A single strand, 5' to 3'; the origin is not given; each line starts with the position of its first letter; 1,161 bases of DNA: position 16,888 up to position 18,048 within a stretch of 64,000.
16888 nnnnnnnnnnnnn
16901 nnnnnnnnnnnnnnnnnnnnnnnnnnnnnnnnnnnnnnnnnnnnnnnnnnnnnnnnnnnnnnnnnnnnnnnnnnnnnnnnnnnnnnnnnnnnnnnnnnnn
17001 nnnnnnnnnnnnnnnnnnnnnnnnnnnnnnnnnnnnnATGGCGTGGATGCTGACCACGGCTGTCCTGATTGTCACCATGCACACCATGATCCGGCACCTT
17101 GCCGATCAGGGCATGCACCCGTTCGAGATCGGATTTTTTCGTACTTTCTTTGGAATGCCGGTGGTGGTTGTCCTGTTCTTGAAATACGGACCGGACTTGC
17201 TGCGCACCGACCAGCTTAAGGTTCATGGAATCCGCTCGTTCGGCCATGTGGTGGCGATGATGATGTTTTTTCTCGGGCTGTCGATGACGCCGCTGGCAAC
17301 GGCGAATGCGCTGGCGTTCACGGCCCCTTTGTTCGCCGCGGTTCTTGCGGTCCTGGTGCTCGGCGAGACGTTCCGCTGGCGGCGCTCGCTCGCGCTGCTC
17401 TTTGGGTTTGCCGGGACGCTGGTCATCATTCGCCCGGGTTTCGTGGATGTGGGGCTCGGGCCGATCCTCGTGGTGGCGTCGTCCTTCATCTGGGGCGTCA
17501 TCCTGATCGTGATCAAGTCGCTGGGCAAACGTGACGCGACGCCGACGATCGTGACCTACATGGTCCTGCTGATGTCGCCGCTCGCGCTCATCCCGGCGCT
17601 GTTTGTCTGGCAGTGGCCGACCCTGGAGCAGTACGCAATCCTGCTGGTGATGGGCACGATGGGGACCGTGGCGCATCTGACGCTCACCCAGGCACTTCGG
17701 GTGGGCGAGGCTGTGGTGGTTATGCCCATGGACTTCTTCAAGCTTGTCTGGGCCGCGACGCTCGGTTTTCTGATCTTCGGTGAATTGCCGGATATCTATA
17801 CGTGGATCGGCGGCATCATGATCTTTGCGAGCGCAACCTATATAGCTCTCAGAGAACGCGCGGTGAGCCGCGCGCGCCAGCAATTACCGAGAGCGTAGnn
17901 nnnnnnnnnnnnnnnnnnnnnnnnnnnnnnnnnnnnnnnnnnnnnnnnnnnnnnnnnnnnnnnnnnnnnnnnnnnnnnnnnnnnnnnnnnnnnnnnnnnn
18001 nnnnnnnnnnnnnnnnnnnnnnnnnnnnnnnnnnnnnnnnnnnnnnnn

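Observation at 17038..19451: EamA transporter - type III PKS - ICMT-like methyltransferase operon (phenolic-lipid module with a dedicated exporter candidate)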

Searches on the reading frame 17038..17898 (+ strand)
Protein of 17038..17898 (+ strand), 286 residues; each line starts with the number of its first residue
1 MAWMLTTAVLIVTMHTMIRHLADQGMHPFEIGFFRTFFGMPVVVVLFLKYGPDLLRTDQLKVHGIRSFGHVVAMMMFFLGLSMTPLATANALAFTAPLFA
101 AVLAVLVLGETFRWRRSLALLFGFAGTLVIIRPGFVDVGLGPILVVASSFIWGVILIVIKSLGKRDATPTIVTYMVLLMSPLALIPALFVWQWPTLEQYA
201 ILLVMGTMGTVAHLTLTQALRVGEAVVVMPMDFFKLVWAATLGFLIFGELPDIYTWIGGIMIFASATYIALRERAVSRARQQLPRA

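Call 4: search_protein_families(library=pfam, proteins=[window:17038-17898:+], max_evalue=0.01)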
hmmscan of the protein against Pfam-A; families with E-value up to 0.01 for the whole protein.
window:17038-17898:+ (286 aa): 1 family
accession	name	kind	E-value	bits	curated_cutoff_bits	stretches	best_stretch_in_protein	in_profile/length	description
PF00892.27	EamA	-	5.1e-30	105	28.2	2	2-131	5-134/135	EamA-like transporter family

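Call 5: search_protein_families(library=ncbifam, proteins=[window:17038-17898:+], max_evalue=0.001)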
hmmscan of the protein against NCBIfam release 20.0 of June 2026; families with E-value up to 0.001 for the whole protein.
window:17038-17898:+ (286 aa): 2 families
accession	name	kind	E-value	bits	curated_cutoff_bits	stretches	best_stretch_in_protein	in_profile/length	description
TIGR00950.1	2A78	equivalog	3e-16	59.6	230.2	1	16-266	6-263/264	carboxylate/amino acid/amine transporter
NF050091.1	ArAmAcExpYddG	equivalog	4.3e-06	26.4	300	1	8-187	13-196/285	aromatic amino acid exporter YddG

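Call 25: find_related_loci(query=window:17038-17898:+, collection=metagenome_contigs, flank=5000)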
Query window:17038-17898:+ (286 aa) in metagenome_contigs; peptide patterns used: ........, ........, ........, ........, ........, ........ (x = any residue, [..] = any of these).
114 stretches matched a pattern; 54 encode a relative of the query (tblastn E <= 1e-3); 54 distinct loci.
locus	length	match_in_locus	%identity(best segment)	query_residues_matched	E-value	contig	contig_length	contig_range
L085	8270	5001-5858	86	1-286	6e-163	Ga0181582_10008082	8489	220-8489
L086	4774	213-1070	86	1-286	2e-166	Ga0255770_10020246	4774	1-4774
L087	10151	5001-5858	86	1-286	6e-163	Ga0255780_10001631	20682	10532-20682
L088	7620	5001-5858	86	1-286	5e-163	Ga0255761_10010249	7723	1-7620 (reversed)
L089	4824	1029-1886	86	1-286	7e-166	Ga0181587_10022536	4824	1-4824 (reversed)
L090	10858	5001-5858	86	1-286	5e-162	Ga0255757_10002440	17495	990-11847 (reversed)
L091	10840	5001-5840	81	1-280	2e-149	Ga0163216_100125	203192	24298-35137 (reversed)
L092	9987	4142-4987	81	1-282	6e-148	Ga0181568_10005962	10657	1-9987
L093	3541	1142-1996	78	1-285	3e-152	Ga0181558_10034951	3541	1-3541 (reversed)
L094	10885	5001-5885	76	1-285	2e-146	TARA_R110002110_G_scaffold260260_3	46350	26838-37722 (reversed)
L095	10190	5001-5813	83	1-271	3e-144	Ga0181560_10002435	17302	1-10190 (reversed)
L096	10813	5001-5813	83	1-271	3e-144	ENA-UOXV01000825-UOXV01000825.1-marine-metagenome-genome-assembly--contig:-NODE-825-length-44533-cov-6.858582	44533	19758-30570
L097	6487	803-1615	83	1-271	3e-144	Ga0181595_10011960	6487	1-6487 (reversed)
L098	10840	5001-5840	83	1-280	3e-151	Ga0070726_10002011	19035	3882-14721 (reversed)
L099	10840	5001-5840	78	1-280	4e-143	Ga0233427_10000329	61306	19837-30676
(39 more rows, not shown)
